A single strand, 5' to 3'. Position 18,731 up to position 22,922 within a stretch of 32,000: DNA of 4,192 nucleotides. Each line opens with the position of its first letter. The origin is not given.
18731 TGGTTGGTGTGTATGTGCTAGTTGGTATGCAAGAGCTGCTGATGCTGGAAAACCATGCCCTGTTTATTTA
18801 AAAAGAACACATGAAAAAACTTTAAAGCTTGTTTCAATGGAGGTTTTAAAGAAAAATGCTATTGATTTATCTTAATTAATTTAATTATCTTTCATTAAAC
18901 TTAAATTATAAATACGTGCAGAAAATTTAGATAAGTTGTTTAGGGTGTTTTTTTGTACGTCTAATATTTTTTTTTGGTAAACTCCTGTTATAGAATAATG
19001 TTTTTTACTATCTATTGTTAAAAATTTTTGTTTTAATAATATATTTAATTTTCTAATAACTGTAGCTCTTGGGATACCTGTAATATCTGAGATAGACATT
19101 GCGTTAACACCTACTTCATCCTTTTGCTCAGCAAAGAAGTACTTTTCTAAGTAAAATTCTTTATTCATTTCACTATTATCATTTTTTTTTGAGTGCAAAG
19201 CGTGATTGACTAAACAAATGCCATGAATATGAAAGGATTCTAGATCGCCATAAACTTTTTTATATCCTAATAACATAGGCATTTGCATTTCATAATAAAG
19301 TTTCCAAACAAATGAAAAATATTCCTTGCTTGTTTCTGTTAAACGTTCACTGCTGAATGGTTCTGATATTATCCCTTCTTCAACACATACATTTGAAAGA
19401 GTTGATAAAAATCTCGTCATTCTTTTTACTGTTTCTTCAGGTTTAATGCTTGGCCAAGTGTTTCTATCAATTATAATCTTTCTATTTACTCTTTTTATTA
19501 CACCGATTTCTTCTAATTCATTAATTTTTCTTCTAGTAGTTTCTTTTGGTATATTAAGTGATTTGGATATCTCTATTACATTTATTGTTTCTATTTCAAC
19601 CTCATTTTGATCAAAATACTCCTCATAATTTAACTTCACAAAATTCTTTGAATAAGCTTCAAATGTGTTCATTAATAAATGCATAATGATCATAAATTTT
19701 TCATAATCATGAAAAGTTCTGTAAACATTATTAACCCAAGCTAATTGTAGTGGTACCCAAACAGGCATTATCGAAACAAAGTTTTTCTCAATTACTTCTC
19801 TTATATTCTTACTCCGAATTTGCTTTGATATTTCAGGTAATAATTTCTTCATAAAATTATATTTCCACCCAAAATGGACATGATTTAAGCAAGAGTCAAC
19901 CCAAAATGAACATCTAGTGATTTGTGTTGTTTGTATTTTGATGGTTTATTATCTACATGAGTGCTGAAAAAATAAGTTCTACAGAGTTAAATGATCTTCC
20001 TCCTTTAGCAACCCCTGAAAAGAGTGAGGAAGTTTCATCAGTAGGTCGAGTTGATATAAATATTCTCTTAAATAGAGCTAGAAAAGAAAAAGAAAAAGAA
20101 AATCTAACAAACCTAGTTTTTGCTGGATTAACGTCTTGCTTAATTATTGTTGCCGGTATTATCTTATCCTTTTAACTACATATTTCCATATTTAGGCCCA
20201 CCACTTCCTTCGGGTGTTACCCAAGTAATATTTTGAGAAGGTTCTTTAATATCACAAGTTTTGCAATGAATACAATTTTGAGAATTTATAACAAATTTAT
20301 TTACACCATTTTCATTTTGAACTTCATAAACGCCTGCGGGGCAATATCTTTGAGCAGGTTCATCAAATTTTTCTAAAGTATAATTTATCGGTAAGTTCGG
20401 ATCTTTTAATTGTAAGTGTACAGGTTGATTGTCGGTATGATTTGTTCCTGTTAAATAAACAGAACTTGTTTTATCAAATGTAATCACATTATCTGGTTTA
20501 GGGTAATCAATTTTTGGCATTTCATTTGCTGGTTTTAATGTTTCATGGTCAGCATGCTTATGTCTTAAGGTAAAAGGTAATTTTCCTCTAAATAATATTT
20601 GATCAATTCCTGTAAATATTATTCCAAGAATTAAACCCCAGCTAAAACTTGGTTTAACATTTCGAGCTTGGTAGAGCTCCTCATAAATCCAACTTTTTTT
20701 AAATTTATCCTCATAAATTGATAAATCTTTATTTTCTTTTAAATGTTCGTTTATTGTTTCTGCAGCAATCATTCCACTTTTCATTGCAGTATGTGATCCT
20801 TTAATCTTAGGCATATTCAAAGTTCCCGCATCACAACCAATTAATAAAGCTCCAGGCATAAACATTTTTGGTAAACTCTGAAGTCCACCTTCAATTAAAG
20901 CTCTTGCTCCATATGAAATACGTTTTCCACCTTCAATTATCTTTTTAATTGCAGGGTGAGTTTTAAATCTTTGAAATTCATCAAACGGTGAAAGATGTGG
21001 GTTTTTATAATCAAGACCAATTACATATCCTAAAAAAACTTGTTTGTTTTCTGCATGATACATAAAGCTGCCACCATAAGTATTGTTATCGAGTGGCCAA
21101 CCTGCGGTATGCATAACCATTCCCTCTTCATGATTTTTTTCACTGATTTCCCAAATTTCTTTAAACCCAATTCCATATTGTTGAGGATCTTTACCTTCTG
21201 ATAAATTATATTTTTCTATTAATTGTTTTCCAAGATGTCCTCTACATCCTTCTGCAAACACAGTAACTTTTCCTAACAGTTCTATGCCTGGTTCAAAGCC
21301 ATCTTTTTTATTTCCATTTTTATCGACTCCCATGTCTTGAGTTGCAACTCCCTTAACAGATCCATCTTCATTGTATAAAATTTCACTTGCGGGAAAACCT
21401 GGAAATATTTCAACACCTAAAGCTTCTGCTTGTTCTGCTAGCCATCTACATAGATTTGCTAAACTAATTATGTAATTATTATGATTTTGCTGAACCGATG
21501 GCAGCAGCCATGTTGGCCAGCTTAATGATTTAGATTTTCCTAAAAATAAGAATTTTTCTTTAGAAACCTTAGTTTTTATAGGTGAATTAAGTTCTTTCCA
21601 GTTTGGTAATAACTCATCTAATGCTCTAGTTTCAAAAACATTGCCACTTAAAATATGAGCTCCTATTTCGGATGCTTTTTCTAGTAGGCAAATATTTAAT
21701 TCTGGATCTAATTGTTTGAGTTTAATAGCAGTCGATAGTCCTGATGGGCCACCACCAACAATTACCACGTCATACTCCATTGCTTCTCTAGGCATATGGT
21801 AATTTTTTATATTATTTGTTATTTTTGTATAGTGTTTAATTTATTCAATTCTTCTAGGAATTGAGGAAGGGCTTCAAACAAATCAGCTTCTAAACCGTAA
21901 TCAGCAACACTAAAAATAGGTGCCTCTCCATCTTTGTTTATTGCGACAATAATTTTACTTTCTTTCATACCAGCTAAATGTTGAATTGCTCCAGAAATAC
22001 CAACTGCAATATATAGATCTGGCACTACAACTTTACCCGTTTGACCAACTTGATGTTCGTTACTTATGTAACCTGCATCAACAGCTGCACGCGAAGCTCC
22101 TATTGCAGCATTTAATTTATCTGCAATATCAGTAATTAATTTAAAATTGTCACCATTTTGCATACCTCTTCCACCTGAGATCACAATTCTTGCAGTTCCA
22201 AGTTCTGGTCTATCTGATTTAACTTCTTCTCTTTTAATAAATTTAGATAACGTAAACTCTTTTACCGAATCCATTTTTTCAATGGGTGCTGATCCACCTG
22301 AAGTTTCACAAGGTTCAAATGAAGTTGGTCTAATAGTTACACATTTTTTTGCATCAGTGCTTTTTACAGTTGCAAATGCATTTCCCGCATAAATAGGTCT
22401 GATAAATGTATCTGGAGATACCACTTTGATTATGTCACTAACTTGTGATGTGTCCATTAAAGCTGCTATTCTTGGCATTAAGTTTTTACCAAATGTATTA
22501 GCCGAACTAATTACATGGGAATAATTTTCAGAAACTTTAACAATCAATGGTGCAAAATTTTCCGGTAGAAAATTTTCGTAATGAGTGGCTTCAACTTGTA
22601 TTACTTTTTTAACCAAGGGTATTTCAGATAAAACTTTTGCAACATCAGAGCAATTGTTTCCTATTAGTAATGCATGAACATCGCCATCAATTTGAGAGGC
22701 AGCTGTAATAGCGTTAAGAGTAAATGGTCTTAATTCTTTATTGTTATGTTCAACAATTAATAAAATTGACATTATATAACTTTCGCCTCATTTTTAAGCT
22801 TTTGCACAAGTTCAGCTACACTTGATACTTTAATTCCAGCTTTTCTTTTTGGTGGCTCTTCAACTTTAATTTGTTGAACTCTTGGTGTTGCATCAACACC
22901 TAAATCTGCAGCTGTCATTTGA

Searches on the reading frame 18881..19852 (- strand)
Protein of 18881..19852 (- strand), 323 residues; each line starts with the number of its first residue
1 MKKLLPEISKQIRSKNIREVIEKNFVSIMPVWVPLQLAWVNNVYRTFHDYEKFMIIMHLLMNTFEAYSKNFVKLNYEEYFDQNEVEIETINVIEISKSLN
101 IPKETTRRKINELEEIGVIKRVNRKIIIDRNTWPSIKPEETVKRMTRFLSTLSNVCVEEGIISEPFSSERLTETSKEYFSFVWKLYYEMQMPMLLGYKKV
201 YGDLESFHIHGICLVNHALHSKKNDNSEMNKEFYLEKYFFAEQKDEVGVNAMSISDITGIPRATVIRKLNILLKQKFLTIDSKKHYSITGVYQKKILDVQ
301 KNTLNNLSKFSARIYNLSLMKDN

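Call 11: search_protein_families(library=pfam, proteins=[window:18881-19852:-], max_evalue=0.0001)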
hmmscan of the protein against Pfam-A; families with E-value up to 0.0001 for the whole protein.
window:18881-19852:- (323 aa): 5 families
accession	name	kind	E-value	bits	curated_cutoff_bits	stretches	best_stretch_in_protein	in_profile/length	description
PF13545.12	HTH_Crp_2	-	1.8e-06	28.2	27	0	90-128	23-61/70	Crp-like helix-turn-helix domain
PF09339.16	HTH_IclR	-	2e-05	24.7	22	0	240-279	12-49/52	IclR helix-turn-helix domain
PF01978.25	TrmB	-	2.8e-05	24.3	25.6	0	90-125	23-58/68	Sugar-specific transcriptional regulator TrmB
PF13412.12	HTH_24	-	3e-05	24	21.9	0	90-120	18-48/48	Winged helix-turn-helix DNA-binding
PF08220.18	HTH_DeoR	-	9e-05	22.6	21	0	89-122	14-47/57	DeoR-like helix-turn-helix domain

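Call 13: search_protein_families(library=ncbifam, proteins=[window:18881-19852:-], max_evalue=0.00001)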
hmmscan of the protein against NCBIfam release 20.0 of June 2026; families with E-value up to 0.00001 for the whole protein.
window:18881-19852:- (323 aa): 0 families

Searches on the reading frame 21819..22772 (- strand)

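Call 11: search_protein_families(library=pfam, proteins=[window:21819-22772:-], max_evalue=0.0001)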
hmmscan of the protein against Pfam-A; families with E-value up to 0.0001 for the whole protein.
window:21819-22772:- (317 aa): 2 families
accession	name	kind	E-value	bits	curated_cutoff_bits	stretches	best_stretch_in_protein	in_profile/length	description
PF01012.27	ETF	-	3.3e-40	138.3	26.7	1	4-168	2-177/181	Electron transfer flavoprotein domain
PF00766.25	ETF_alpha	-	3.5e-35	120.3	27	1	191-270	2-81/81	Electron transfer flavoprotein FAD-binding domain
